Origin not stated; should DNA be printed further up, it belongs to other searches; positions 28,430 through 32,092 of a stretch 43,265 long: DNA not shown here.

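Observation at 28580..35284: Abutting PLD-nuclease/SNF2-ATPase and MTase-TRD genes: a split, PLD-armed Type ISP-like (or stripped-down DISARM-like) restriction-modification candidate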

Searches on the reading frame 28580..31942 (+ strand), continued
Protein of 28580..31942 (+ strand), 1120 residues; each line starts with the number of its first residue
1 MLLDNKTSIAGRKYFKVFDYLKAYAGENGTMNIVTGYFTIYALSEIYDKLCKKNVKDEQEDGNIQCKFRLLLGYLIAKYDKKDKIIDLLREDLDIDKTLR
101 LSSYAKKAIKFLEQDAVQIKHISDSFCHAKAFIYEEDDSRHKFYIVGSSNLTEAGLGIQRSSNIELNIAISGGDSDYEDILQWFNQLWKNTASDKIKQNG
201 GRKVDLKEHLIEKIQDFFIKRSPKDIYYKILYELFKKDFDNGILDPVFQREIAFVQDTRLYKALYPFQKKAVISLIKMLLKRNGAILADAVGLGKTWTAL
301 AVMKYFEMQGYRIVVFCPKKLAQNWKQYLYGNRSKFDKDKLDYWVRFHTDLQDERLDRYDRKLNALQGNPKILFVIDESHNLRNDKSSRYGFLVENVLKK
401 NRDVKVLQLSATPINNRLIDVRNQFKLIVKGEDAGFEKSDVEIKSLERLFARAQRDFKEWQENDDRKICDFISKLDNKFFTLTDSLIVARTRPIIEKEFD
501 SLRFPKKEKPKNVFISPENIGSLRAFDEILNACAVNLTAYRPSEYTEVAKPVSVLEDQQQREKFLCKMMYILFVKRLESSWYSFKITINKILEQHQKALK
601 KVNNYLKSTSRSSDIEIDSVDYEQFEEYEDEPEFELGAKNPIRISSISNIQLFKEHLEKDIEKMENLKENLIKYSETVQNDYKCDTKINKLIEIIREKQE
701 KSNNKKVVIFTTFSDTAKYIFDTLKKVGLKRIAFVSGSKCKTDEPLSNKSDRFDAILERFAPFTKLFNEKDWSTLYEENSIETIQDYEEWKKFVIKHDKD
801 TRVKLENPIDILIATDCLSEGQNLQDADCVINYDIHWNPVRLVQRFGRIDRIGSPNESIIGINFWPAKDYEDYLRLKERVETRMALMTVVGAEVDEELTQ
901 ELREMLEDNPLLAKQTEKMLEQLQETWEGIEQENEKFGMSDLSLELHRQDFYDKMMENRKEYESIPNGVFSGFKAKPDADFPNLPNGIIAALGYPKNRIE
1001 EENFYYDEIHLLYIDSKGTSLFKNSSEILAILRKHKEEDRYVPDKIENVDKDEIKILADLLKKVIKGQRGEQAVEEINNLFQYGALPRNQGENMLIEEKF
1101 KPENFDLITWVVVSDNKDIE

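Call 77: search_dna_similar(query=window:28580-31939:+, collection=plasmids, mode=protein, max_evalue=1e-20, max_rows=25)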
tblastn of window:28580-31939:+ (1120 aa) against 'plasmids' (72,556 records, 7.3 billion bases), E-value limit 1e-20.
Records with a match: 163; places in all: 167; records where one place covers at least 80% of the query: 111.
Best place of each record, by identity: <60% 163.
By first word of the organism name: Listeria 20; Enterococcus 18; Bacillus 15; Escherichia 14; Acinetobacter 11; Lactococcus 9; Synechocystis 6; Rhodococcus 5; Vibrio 3; Nostoc 3; and 49 more.
By predicted mobility (MOB-suite, as given by PLSDB): non-mobilizable 84; mobilizable 48; conjugative 31.
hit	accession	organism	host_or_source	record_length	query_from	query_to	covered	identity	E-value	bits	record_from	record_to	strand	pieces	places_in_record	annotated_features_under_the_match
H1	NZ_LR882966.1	Planktothrix agardhii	-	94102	1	1114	99%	42.6%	0e+0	857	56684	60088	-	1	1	helicase-related protein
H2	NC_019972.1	Methanomethylovorans hollandica DSM 15978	-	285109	1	1115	100%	29.3%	8e-110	386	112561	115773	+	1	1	helicase-related protein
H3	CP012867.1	Persicobacter sp. JZB09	cell culture,soil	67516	2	1113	99%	29.1%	2e-112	394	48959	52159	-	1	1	record has no annotation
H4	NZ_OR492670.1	Acinetobacter gerneri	-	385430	1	1120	100%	28.6%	2e-111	391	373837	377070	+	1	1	helicase-related protein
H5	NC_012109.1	Desulforapulum autotrophicum HRM2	-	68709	2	1113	99%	28.7%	7e-112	392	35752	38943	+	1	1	helicase-related protein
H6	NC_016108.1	Methylotuvimicrobium alcaliphilum 20Z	-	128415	139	1115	87%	31.6%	1e-113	398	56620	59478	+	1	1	SNF2-related protein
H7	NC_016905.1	Shewanella baltica OS678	-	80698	1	1038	93%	29.3%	1e-100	359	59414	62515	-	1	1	helicase-related protein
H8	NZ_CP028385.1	Providencia heimbachae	porcine,cell culture,feces from ...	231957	1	1038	93%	29.2%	4e-100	357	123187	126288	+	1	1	helicase-related protein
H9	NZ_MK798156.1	Enterococcus hirae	-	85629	102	1113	90%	29.8%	1e-107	380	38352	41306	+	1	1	helicase-related protein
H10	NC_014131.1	Leuconostoc kimchii IMSNU 11154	-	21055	143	1113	87%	30.9%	2e-100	358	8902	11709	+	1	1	helicase-related protein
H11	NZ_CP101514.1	Escherichia coli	migratory bird,feces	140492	149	1120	87%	30.7%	2e-114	400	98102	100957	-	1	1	SNF2-related protein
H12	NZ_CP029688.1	Escherichia coli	single strain,air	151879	149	1120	87%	30.7%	2e-114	400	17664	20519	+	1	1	SNF2-related protein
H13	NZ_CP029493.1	Escherichia coli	Homo sapiens,fecal sample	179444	149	1120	87%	30.7%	2e-114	400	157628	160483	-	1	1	SNF2-related protein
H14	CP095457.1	Escherichia coli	pig,cell culture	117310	149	1120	87%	30.6%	2e-112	394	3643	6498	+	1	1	SNF2-related protein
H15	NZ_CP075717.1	Escherichia coli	Sus scrofa,water sample,wastewater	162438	149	1120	87%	30.6%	2e-112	394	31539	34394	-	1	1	SNF2-related protein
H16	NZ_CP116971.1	Escherichia coli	Sus scrofa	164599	149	1120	87%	30.6%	2e-112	394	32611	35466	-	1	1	SNF2-related protein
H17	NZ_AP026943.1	Citrobacter freundii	Mastacembelus,gut contents of ...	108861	149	1120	87%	30.6%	1e-113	397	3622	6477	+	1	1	SNF2-related protein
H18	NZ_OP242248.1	Escherichia coli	Homo sapiens,stool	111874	149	1120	87%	30.6%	6e-113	395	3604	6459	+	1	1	SNF2-related protein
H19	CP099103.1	Escherichia coli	culture,Pooled sediment sample ...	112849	149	1120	87%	30.6%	6e-113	395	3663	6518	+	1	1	SNF2-related protein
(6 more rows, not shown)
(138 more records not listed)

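Call 78: get_annotated_region(hit=H12, flank=9000)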
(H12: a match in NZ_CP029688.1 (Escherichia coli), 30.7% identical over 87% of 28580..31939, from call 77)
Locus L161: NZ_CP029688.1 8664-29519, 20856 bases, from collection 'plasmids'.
description: Escherichia coli strain E706 plasmid pLKJULY7989, complete sequence
organism: Escherichia coli (NCBI taxid 562)
taxonomy: Bacteria; Pseudomonadota; Gammaproteobacteria; Enterobacterales; Enterobacteriaceae; Escherichia; Escherichia coli
host: -; source: single strain,air; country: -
typing (MOB-suite, as given by PLSDB): mobilizable; replicon IncFIB,IncHI1B; relaxase MOBH
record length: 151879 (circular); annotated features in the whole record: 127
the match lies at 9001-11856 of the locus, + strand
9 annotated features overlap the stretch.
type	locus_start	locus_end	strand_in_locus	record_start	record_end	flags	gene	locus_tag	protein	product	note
CDS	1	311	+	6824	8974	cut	-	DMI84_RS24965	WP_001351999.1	cellulose biosynthesis cyclic di-GMP-binding regulatory protein BcsB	-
CDS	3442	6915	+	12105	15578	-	bcsC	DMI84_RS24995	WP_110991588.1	cellulose synthase complex outer membrane protein BcsC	GO:0030244 - cellulose biosynthetic process [Evidence IEA]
CDS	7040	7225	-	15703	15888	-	-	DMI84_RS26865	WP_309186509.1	hypothetical protein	-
CDS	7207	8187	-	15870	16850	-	-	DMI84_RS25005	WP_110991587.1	IS5-like element ISKpn26 family transposase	GO:0006313 - DNA transposition [Evidence IEA]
CDS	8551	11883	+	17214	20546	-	-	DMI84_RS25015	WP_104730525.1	SNF2-related protein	-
CDS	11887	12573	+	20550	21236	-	-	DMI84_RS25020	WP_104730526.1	DUF4391 domain-containing protein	-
CDS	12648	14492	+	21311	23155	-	-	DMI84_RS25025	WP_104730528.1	site-specific DNA-methyltransferase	GO:0006306 - obsolete DNA methylation [Evidence IEA]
CDS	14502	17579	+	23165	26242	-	-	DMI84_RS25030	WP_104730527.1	DEAD/DEAH box helicase family protein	-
CDS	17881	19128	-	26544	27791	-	-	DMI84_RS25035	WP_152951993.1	recombinase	-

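Call 79: get_annotated_region(hit=H9, flank=8000)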
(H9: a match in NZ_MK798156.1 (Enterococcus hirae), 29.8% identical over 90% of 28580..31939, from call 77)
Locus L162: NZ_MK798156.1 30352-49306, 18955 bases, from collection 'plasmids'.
description: Enterococcus hirae strain fas4 plasmid pfas4-2, complete sequence
organism: Enterococcus hirae (NCBI taxid 1354)
taxonomy: Bacteria; Bacillota; Bacilli; Lactobacillales; Enterococcaceae; Enterococcus; Enterococcus hirae
host: -; source: -; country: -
typing (MOB-suite, as given by PLSDB): non-mobilizable; replicon rep_cluster_1017,rep_cluster_1110
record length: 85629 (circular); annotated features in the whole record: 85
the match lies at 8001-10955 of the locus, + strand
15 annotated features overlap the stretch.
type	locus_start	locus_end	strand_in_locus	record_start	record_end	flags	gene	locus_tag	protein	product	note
CDS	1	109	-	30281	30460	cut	-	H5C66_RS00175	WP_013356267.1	hypothetical protein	-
CDS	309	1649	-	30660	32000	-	-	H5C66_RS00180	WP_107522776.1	ISLre2 family transposase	-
CDS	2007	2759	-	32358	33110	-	istB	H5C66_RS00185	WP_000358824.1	IS21-like element ISSau9 family helper ATPase IstB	-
CDS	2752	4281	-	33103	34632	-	istA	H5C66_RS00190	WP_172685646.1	IS21 family transposase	-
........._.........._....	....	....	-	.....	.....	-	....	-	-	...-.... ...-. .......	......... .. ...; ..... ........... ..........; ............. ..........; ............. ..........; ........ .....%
predicted_resistance_gene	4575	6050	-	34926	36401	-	lsa(B)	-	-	ABC-F type ribosomal protection protein Lsa(B)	predicted by amrfinderplus; class LINCOSAMIDE/STREPTOGRAMIN; identity 99.59%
CDS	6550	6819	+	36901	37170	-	-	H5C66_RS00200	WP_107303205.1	substrate-binding domain-containing protein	-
CDS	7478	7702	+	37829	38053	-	-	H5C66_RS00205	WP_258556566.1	TIGR04540 family protein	-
CDS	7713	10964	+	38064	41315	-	-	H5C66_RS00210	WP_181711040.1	helicase-related protein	-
CDS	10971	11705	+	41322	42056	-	-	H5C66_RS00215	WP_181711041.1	DUF4391 domain-containing protein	-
CDS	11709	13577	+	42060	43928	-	-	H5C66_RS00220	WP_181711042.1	site-specific DNA-methyltransferase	GO:0006306 - DNA methylation [Evidence IEA]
CDS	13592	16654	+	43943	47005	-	-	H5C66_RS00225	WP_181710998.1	DEAD/DEAH box helicase family protein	-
CDS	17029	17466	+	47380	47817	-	-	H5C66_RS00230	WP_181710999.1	JAB domain-containing protein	-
CDS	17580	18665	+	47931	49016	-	-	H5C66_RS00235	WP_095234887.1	tyrosine-type recombinase/integrase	GO:0015074 - DNA integration [Evidence IEA]; GO:0006310 - DNA recombination [Evidence IEA]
CDS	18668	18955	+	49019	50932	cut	-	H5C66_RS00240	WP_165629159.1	site-specific integrase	-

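Call 98: search_dna_similar(query=window:28580-31939:+, collection=phages, mode=protein, max_evalue=1e-20, max_rows=10)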
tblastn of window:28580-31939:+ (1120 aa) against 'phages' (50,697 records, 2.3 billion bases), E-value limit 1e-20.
Records with a match: 5; places in all: 6; records where one place covers at least 80% of the query: 3.
Best place of each record, by identity: <60% 5.
By first word of the organism name: Bacteriophage 2; Listeria 2; Erysipelothrix 1.
By host as written in the record: - 2; Listeria monocytogenes 2; Erysipelothrix rhusiopathiae ZJ 1.
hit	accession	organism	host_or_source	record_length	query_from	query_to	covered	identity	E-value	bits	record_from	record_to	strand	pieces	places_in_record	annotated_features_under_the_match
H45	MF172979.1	Erysipelothrix phage phi1605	Erysipelothrix rhusiopathiae ZJ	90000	102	1113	90%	29.7%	2e-106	374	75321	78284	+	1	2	DEAD/DEAH box helicase-like protein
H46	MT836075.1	Bacteriophage sp.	human fecal samples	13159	149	1113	86%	30.9%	1e-110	387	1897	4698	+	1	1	record has no annotation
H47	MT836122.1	Bacteriophage sp.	human fecal samples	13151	151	1084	83%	30.8%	7e-97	345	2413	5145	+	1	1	record has no annotation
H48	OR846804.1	Listeria phage LM 4-11-1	Listeria monocytogenes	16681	151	489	30%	32.7%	3e-36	155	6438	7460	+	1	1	record has no annotation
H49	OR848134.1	Listeria phage LM 4-14-1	Listeria monocytogenes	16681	151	489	30%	32.7%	3e-36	155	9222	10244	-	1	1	record has no annotation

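Call 100: get_annotated_region(hit=H2, flank=8000)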
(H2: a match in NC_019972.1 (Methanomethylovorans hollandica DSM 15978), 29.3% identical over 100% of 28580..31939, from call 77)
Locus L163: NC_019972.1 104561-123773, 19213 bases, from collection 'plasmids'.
description: Methanomethylovorans hollandica DSM 15978 plasmid pMETHO01, complete sequence
organism: Methanomethylovorans hollandica DSM 15978 (NCBI taxid 867904)
taxonomy: Archaea; Euryarchaeota; Methanomicrobia; Methanosarcinales; Methanosarcinaceae; Methanomethylovorans; Methanomethylovorans hollandica; Methanomethylovorans hollandica DSM 15978
host: -; source: -; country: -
typing (MOB-suite, as given by PLSDB): non-mobilizable; replicon rep_cluster_57
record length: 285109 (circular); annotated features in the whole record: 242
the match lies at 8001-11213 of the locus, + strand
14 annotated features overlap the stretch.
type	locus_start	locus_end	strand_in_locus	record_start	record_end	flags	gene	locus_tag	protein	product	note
CDS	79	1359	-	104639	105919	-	-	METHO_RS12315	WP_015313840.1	ATP-binding protein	-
CDS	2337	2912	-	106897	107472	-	-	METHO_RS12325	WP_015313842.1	hypothetical protein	-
CDS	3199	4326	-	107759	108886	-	-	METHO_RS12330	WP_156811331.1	ISH3 family transposase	-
CDS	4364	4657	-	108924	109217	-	-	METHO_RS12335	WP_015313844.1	hypothetical protein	-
CDS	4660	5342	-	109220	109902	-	-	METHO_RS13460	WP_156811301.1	IS1 family transposase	-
CDS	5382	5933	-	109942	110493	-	-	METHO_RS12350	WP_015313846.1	hypothetical protein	-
CDS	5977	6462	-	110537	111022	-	-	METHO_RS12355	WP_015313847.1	hypothetical protein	-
CDS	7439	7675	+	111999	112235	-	-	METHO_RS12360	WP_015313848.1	hypothetical protein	-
CDS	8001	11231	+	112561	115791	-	-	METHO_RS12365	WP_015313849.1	helicase-related protein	-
CDS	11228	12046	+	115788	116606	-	-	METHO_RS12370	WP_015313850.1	DUF4391 domain-containing protein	-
CDS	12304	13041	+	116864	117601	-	-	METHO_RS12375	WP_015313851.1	hypothetical protein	-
CDS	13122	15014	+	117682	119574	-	-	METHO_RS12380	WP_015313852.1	site-specific DNA-methyltransferase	GO:0006306 - DNA methylation [Evidence IEA]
CDS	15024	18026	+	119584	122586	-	-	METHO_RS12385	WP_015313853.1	DEAD/DEAH box helicase family protein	-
CDS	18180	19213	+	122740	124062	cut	-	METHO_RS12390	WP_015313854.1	restriction endonuclease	GO:0009307 - DNA restriction-modification system [Evidence IEA]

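Call 101: get_annotated_region(hit=H4, flank=8000)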
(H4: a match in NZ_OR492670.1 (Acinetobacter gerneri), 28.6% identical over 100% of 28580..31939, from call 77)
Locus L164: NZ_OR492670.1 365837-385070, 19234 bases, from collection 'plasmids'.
description: Acinetobacter gerneri strain C-SY-46 plasmid pC-SY-46, complete sequence
organism: Acinetobacter gerneri (NCBI taxid 202952)
taxonomy: Bacteria; Pseudomonadota; Gammaproteobacteria; Moraxellales; Moraxellaceae; Acinetobacter; Acinetobacter gerneri
host: -; source: -; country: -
typing (MOB-suite, as given by PLSDB): mobilizable; relaxase MOBP,MOBP,MOBP
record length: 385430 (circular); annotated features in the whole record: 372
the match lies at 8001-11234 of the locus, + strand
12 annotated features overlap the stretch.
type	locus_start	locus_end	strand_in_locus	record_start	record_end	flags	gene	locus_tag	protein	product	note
CDS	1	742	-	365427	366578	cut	-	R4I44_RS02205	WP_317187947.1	hypothetical protein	-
CDS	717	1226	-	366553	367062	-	-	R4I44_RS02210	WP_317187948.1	hypothetical protein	-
CDS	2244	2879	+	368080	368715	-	-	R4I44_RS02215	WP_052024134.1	TnsA endonuclease N-terminal domain-containing protein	-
CDS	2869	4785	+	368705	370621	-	-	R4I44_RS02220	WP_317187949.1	Mu transposase C-terminal domain-containing protein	-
CDS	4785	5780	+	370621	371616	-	-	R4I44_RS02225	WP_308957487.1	TniB family NTP-binding protein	-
CDS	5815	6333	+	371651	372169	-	-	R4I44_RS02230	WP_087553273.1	hypothetical protein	-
CDS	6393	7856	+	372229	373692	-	-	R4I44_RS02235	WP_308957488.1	TniQ family protein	-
CDS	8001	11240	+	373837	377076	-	-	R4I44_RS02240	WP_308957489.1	helicase-related protein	-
CDS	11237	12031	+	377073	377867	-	-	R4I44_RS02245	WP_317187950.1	DUF4391 domain-containing protein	-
CDS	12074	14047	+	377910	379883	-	-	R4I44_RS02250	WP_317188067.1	site-specific DNA-methyltransferase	GO:0006306 - DNA methylation [Evidence IEA]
CDS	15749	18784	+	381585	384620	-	-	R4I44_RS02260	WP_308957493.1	DEAD/DEAH box helicase family protein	-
CDS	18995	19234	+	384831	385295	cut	-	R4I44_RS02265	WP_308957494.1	3'-5' exoribonuclease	-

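Call 102: get_annotated_region(hit=H5, flank=8000)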
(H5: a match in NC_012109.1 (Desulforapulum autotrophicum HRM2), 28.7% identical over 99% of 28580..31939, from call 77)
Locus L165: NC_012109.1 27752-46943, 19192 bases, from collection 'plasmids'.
description: Desulforapulum autotrophicum HRM2 plasmid pHRM2a, complete sequence
organism: Desulforapulum autotrophicum HRM2 (NCBI taxid 177437)
taxonomy: Bacteria; Thermodesulfobacteriota; Desulfobacteria; Desulfobacterales; Desulfobacteraceae; Desulforapulum; Desulforapulum autotrophicum; Desulforapulum autotrophicum HRM2
host: -; source: -; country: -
typing (MOB-suite, as given by PLSDB): mobilizable; replicon rep_cluster_1872; relaxase MOBQ
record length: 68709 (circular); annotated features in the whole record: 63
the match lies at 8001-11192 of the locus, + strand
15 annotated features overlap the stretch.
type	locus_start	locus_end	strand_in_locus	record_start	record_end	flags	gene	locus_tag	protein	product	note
CDS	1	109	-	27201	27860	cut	-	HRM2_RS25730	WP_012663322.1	response regulator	GO:0000160 - phosphorelay signal transduction system [Evidence IEA]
CDS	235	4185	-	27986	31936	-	-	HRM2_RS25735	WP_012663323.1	PAS domain S-box protein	-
CDS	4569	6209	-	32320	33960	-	-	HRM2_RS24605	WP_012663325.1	IS1634 family transposase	-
CDS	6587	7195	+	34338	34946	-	-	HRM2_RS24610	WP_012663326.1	master DNA invertase Mpi family serine-type recombinase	-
CDS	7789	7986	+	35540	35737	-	-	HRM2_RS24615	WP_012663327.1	helix-turn-helix domain-containing protein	-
CDS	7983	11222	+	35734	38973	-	-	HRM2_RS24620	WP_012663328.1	helicase-related protein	-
CDS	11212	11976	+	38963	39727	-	-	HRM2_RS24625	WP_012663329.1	DUF4391 domain-containing protein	-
CDS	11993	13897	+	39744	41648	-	-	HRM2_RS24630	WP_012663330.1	site-specific DNA-methyltransferase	GO:0006306 - DNA methylation [Evidence IEA]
CDS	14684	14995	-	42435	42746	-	-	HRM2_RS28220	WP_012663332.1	hypothetical protein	-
CDS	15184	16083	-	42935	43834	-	-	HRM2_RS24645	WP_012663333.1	MerR family transcriptional regulator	GO:0006355 - regulation of DNA-templated transcription [Evidence IEA]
CDS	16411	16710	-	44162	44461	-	-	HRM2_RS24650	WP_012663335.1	type II toxin-antitoxin system RelE/ParE family toxin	GO:0030541 - plasmid partitioning [Evidence IEA]; GO:0051290 - protein heterotetramerization [Evidence IEA]; GO:0009432 ...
CDS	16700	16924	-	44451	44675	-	-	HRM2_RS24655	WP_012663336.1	addiction module protein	-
CDS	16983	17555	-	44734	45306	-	-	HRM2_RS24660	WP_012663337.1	recombinase family protein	GO:0006310 - DNA recombination [Evidence IEA]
CDS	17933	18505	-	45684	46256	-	-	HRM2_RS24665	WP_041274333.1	hypothetical protein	-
CDS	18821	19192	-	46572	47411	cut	-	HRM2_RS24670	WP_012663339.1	hypothetical protein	-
